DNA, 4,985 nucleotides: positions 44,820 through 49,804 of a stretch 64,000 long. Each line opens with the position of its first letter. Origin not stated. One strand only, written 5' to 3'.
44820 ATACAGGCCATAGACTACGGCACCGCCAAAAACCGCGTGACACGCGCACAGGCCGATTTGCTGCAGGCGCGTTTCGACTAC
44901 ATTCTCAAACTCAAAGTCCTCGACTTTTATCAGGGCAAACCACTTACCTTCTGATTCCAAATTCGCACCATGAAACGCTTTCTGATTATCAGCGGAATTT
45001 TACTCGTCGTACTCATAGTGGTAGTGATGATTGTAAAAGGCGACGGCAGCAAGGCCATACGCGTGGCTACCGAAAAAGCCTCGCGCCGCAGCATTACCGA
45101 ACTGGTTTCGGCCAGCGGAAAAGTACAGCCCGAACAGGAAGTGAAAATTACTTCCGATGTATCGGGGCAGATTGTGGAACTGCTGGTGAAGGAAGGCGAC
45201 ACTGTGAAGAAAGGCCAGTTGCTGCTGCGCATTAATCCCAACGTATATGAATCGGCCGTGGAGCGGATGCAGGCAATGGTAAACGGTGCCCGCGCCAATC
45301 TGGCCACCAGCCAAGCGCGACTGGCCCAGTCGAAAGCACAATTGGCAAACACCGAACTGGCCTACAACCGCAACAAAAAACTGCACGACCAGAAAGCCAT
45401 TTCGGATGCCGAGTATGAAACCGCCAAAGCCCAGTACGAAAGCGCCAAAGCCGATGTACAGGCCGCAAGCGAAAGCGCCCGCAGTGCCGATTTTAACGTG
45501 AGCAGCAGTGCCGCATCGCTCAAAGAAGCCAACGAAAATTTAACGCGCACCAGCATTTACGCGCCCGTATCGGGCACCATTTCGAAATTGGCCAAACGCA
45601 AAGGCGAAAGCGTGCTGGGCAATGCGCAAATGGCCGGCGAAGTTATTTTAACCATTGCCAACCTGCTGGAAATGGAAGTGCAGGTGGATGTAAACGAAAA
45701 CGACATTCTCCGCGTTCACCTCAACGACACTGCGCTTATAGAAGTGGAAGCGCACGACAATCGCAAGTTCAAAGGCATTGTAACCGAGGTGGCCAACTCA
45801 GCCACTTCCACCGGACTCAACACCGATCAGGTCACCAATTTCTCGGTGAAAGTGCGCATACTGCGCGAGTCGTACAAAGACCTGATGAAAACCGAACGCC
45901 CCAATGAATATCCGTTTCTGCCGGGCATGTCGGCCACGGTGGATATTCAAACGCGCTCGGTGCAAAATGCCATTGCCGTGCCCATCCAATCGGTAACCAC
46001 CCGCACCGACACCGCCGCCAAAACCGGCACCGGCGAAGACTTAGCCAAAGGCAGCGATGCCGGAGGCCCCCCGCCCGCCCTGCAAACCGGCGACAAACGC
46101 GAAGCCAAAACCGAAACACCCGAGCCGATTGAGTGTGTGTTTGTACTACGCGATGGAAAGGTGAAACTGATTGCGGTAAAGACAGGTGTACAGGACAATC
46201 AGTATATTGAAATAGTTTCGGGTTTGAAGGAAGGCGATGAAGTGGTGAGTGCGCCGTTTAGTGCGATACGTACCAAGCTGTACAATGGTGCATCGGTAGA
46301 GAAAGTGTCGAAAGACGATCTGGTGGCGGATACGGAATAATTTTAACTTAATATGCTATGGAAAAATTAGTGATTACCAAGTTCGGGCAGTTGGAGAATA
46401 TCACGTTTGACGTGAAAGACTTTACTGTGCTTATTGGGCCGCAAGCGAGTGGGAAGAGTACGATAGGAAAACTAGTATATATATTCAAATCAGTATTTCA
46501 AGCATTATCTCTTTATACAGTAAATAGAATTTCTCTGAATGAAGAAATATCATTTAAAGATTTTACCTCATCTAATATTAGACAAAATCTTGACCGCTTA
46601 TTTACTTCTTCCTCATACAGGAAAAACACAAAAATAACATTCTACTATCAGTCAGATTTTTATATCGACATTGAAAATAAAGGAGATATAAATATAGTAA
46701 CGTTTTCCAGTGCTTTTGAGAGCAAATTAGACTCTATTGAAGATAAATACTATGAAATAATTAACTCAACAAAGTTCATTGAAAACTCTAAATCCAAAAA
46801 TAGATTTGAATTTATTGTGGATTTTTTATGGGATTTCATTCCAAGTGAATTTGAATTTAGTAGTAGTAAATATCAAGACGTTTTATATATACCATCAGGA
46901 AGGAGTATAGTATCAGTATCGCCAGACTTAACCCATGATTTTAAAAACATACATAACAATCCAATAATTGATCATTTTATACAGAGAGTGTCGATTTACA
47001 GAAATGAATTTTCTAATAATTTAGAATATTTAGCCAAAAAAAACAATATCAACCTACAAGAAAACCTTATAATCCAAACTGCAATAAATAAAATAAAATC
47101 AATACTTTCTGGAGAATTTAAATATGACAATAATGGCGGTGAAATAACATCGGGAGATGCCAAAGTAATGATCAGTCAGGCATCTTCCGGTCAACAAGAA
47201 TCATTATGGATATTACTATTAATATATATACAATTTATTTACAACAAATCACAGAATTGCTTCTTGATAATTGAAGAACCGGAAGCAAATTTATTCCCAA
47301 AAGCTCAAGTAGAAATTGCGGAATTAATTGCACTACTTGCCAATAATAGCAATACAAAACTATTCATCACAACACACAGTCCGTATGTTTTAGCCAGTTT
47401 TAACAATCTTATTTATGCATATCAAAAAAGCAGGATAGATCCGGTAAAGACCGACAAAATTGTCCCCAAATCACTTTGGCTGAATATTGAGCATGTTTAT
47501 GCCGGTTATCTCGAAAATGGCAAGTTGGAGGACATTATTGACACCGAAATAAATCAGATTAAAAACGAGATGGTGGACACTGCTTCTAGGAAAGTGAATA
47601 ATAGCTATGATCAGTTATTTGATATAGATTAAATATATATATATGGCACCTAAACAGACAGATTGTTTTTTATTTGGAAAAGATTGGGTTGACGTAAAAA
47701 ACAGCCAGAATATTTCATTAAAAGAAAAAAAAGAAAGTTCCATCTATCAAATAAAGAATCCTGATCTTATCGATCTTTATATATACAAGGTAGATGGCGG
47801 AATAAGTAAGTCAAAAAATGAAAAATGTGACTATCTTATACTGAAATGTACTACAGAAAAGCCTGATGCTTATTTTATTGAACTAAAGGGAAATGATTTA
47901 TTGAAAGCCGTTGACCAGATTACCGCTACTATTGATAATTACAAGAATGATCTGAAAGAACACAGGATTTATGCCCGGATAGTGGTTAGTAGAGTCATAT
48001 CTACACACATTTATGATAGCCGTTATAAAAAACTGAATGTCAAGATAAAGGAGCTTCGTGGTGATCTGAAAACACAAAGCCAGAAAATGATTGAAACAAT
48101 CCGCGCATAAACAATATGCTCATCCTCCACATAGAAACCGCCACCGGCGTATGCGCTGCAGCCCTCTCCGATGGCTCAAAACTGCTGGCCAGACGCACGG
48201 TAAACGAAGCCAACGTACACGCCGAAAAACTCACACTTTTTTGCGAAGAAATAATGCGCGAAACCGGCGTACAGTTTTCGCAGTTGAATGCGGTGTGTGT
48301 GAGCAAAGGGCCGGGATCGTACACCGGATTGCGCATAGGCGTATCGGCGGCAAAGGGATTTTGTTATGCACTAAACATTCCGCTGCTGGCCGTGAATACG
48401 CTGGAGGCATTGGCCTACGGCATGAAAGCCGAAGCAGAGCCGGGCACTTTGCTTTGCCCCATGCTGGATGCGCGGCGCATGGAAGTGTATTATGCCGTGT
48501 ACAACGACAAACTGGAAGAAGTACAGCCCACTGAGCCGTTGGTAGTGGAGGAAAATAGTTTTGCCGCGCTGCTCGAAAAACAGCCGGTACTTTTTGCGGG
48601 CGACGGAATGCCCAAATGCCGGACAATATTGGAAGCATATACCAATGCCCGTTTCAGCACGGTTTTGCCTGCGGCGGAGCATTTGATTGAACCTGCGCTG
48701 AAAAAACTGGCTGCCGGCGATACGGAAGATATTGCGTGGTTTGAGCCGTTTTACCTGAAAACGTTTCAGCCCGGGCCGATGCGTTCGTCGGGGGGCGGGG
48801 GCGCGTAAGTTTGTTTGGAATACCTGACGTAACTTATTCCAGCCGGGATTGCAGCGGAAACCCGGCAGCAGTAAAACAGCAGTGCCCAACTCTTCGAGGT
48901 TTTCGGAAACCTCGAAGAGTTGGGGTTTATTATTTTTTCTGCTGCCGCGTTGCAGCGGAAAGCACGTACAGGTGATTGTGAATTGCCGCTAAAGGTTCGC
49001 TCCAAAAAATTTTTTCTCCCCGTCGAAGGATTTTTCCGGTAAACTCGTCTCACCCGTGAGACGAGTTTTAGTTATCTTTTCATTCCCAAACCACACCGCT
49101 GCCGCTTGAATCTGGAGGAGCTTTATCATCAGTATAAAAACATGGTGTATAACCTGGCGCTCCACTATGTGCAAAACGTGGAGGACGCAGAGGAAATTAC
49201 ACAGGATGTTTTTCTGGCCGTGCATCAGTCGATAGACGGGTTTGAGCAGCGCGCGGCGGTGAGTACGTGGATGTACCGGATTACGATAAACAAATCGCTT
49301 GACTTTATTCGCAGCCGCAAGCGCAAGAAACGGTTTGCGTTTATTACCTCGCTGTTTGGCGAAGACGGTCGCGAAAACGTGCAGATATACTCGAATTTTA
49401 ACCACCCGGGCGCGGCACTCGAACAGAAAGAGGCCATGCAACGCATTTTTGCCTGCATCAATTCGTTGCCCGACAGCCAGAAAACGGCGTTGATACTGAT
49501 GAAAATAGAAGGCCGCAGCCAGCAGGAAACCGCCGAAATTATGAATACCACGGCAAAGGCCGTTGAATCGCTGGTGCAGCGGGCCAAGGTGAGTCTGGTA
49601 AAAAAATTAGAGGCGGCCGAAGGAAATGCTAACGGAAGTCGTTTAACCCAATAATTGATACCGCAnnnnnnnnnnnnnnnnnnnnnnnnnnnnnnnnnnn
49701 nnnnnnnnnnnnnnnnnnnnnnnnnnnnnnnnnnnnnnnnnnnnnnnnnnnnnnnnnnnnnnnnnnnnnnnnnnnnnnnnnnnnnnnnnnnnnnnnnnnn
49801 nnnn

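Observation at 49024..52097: Three matching ECF-type promoters define the cassette's regulon from sequence alone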

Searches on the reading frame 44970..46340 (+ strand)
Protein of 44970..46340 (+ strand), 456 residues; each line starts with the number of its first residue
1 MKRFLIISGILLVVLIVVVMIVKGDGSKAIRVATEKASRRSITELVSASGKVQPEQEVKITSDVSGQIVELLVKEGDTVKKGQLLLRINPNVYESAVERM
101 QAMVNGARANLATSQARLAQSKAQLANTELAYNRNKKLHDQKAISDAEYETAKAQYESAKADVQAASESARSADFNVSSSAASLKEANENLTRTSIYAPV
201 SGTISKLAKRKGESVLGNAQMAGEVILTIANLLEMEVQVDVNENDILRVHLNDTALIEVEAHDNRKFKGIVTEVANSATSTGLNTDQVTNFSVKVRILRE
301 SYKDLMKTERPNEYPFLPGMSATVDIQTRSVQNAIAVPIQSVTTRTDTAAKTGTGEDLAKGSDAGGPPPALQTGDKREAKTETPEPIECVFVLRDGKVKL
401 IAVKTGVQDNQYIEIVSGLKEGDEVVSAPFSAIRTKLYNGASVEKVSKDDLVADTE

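Call 49: search_protein_families(library=pfam, proteins=[window:44970-46340:+], max_evalue=0.01)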
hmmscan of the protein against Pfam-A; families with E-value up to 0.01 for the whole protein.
window:44970-46340:+ (456 aa): 9 families
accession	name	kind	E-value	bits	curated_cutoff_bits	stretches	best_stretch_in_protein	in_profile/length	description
PF16576.10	HlyD_D23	-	1e-17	64.6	30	1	43-277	3-187/214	Barrel-sandwich domain of CusB or HlyD membrane-fusion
PF13437.12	HlyD_3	-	1.6e-11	45.3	22.2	1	196-295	2-93/106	HlyD family secretion protein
PF13533.13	Biotin_lipoyl_2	-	3.3e-11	43.2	29.8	1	58-89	1-32/32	Biotin-lipoyl like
PF00364.28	Biotin_lipoyl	-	1.7e-07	31.4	22.1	1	57-88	42-73/73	Biotin-requiring enzyme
PF00358.26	PTS_EIIA_1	-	3.6e-05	23.9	27.2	0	61-103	76-118/127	phosphoenolpyruvate-dependent sugar phosphotransferase system, EIIA 1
PF13375.12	RnfC_N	-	0.00027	21.4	25.6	0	62-85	35-58/101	RnfC Barrel sandwich hybrid domain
PF02321.23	OEP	-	0.00062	20.1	22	1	79-174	84-179/187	Outer membrane efflux protein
PF09851.14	SHOCT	-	0.0035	17.5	27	1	136-155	7-26/28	Short C-terminal domain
PF15905.10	HMMR_N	-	0.0037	17.2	30.1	1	98-194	181-277/330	Hyaluronan mediated motility receptor N-terminal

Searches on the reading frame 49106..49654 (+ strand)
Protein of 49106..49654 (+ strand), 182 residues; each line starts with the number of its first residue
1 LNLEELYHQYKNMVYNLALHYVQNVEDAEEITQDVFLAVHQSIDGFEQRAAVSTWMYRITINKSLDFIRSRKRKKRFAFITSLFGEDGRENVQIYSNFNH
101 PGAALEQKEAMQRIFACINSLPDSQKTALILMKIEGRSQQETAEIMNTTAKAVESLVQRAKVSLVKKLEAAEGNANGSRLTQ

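Call 5: search_protein_families(library=pfam, proteins=[window:49106-49654:+], max_evalue=0.01)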
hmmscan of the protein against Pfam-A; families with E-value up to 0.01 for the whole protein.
window:49106-49654:+ (182 aa): 6 families
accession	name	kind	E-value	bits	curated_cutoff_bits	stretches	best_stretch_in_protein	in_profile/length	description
PF04542.20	Sigma70_r2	-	1.2e-18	67.1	24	1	6-73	1-70/71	Sigma-70 region 2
PF08281.18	Sigma70_r4_2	-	5.9e-13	48.7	25.7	1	112-163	2-53/54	Sigma-70, region 4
PF22233.2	PhyR_sigma-like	-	5.5e-07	29.7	27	1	127-161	10-44/50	Response regulator PhyR, sigma-like domain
PF04545.22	Sigma70_r4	-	6.7e-06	26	24.1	1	117-160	1-44/50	Sigma-70, region 4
PF07638.17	Sigma70_ECF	-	0.0014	19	21.1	1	43-160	66-175/185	ECF sigma factor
PF13518.12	HTH_28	-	0.005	17.3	25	0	125-159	1-35/52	Helix-turn-helix domain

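Call 6: search_protein_families(library=ncbifam, proteins=[window:49106-49654:+], max_evalue=0.01)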
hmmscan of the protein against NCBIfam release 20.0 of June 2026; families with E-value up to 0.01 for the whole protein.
window:49106-49654:+ (182 aa): 94 families (the best 25 are shown)
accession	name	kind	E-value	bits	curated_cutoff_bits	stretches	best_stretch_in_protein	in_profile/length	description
TIGR02985.1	Sig70_bacteroi1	subfamily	3.8e-28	98.7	126.4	1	4-167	4-161/162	RNA polymerase sigma-70 factor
NF004113.0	PRK05602.1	equivalog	1.3e-27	96.7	208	1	12-174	56-207/211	RNA polymerase sigma factor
TIGR02937.1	sigma70-ECF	superfamily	4.8e-27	94.6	42.9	1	3-168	3-165/165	sigma-70 family RNA polymerase sigma factor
NF007223.0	PRK09641.1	equivalog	5.7e-27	94.8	209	1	5-169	22-185/187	RNA polymerase sigma factor SigW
NF006089.0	PRK08241.1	subfamily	2.7e-26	92.5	240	1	23-171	44-207/343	RNA polymerase subunit sigma-70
NF007225.0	PRK09643.1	equivalog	4e-26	92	190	1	4-178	30-192/204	RNA polymerase sigma factor SigM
TIGR02950.1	SigM_subfam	subfamily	1.1e-24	87.1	147.95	1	3-167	2-157/159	RNA polymerase sigma factor, SigM family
NF008888.0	PRK11922.1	equivalog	3.7e-24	85.6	204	1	3-171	32-199/231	RNA polymerase sigma factor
NF058625.1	sigma_PG0214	equivalog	4.3e-24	85.1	130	1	7-172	10-165/170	GFO_1088 family ECF-type sigma factor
NF006930.0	PRK09415.1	subfamily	6.9e-24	84.7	198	1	3-170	18-177/179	RNA polymerase factor sigma C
TIGR02948.1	SigW_bacill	equivalog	1.4e-23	83.9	243.1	1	5-169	22-185/187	RNA polymerase sigma factor SigW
NF007220.0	PRK09639.1-5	equivalog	1.8e-23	83.2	260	1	3-172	5-168/181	RNA polymerase sigma factor SigX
NF007215.0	PRK09637.1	equivalog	7.2e-23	81.5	212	1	1-169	1-155/181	RNA polymerase sigma factor SigZ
TIGR02939.1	RpoE_Sigma70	equivalog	2.8e-22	79.7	236.15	1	6-168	25-186/190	RNA polymerase sigma factor RpoE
NF009172.0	PRK12519.1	subfamily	5.1e-22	78.3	222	1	3-170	31-191/194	RNA polymerase sigma factor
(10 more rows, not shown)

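Call 7: find_homologous_proteins(query=window:49106-49654:+, max_evalue=1e-20)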
Query window:49106-49654:+ (182 aa): 2393 proteins with E <= 1e-20 among 2497 candidates; the best 120 are listed.
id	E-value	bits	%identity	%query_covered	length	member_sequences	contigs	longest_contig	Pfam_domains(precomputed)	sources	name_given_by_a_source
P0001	6.0e-103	360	100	93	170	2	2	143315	PF22233.3,PF04545.23,PF04542.21,PF08281.19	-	-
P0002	3.2e-94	331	87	96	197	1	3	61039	PF22233.3,PF04545.23,PF04542.21,PF08281.19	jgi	jgi:RNA polymerase sigma factor (sigma-70 family)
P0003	3.7e-93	328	84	99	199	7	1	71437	PF22233.3,PF04545.23,PF04542.21,PF08281.19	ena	-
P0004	1.9e-82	293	74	100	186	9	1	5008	PF07638.18,PF22233.3,PF04545.23,PF04542.21,PF08281.19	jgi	jgi:RNA polymerase sigma factor (sigma-70 family)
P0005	1.1e-67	245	65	95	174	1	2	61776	PF07638.18,PF22233.3,PF04545.23,PF04542.21,PF08281.19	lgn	-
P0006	4.7e-67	243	65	96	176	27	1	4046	PF22233.3,PF04545.23,PF04542.21,PF08281.19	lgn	-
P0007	5.0e-67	243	66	96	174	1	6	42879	PF22233.3,PF04545.23,PF04542.21,PF08281.19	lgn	-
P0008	1.1e-66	242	66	96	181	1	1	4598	PF22233.3,PF04545.23,PF04542.21,PF08281.19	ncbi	ncbi:MAG: RNA polymerase sigma factor [Bacteroidia bacterium]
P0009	8.6e-66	239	64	95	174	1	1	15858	PF22233.3,PF04545.23,PF04542.21,PF08281.19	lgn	-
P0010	9.4e-66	239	65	95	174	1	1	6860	PF22233.3,PF04545.23,PF04542.21,PF08281.19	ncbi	-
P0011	1.2e-65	238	64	95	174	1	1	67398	PF07638.18,PF22233.3,PF04545.23,PF04542.21,PF08281.19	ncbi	-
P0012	1.7e-65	238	65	95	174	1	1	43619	PF22233.3,PF04542.21,PF08281.19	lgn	-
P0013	1.9e-65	238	66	96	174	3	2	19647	PF22233.3,PF04545.23,PF04542.21,PF08281.19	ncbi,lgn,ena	-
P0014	6.7e-65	236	65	95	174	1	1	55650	PF22233.3,PF04545.23,PF04542.21,PF08281.19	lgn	-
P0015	7.4e-65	236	64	96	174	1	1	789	PF22233.3,PF04545.23,PF04542.21,PF08281.19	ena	-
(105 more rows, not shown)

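Call 10: find_related_loci(query=A1, collection=genome_contigs, flank=7000)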
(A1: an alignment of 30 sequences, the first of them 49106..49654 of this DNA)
Query A1 (182 aa) in genome_contigs; peptide patterns used: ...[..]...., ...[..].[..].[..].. (x = any residue, [..] = any of these).
599 stretches matched a pattern (row limit reached: there are more); 573 encode a relative of the query (tblastn E <= 1e-3); the best 80 are kept; 80 distinct loci.
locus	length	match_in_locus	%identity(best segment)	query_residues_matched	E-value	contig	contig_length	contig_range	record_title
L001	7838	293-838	76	1-182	9e-94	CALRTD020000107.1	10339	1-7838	MAG: Synechococcus sp. UW140 isolate JJ-JE56-12-3-mx-bin559 genome assembly, contig: JJ-RDS211-73-C521, whole genome sho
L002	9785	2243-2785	62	1-181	6e-76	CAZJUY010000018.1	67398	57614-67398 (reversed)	MAG TPA_asm: uncultured Chitinophaga sp. isolate SRP287453_co1_11 genome assembly, contig: NODE_584_length_67398_cov_6.4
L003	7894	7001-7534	63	3-180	5e-74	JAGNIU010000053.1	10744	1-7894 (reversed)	MAG: Bacteroidia bacterium isolate Go_SlAct_bin_27 Go_SlAct_29657_length_10744_cov_10.687577, whole genome shotgun seque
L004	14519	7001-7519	65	1-173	7e-74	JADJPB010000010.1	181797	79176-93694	MAG: Bacteroidetes bacterium isolate Fred_18-Q3-R57-64_BATAC.296 tig00011597-10-1827160, whole genome shotgun sequence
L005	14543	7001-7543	61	1-181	1e-73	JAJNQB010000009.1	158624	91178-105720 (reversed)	MAG: Arcticibacter sp. isolate MAG_38 k141_69072, whole genome shotgun sequence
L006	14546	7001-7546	60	1-182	7e-72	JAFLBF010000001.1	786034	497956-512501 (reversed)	MAG: Bacteroidetes bacterium isolate UWPOB_BACT3 gnl_X_OJEEJDBO_1, whole genome shotgun sequence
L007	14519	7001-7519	64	1-173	3e-72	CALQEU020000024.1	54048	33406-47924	MAG: Bifidobacterium breve isolate HRS-HS12-bin-145 genome assembly, contig: HRSG-H12-C569, whole genome shotgun sequenc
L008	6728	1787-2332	60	1-182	2e-71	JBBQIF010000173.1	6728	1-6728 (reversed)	MAG: Bacteroidia bacterium isolate Co_metawrap_831 Cmw_831_k141_12057479_length_6728_cov_9.0000, whole genome shotgun se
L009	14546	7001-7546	59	1-182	6e-71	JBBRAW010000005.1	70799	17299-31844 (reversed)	MAG: Bacteroidia bacterium isolate Co_metawrap_2315 Cmw_2315_k141_13851238_length_70799_cov_10.0000, whole genome shotgu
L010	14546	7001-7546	59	1-182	2e-70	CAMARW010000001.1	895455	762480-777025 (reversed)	MAG: Chitinophaga pinensis isolate GE-03apr19-111 genome assembly, contig: GE-03apr19-C1, whole genome shotgun sequence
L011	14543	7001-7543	59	1-181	2e-70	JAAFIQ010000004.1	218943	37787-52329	MAG: Bacteroidetes bacterium isolate bin65.metabat.ball.129 WN_Bacteroidetes_3_scaffold_4, whole genome shotgun sequence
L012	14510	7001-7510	63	3-173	2e-70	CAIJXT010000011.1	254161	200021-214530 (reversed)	MAG: uncultured Bacteroidetes bacterium isolate Loclat_bin-10221 genome assembly, contig: bin-10221:11/35, whole genome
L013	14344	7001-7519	60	1-173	1e-69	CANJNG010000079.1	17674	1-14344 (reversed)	MAG: Bacteroidetes bacterium isolate RH-23may17-554 genome assembly, contig: RH-23may17-C23777, whole genome shotgun seq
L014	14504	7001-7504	61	1-168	4e-69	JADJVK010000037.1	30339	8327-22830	MAG: Saprospiraceae bacterium isolate Hjor_18-Q3-R7-51_BATAC.116 tig00019423-10-303180, whole genome shotgun sequence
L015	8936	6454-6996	59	1-181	5e-69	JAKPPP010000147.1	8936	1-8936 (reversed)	MAG: Bacteroidota bacterium isolate JPNA_maxbin.133 k141_568940, whole genome shotgun sequence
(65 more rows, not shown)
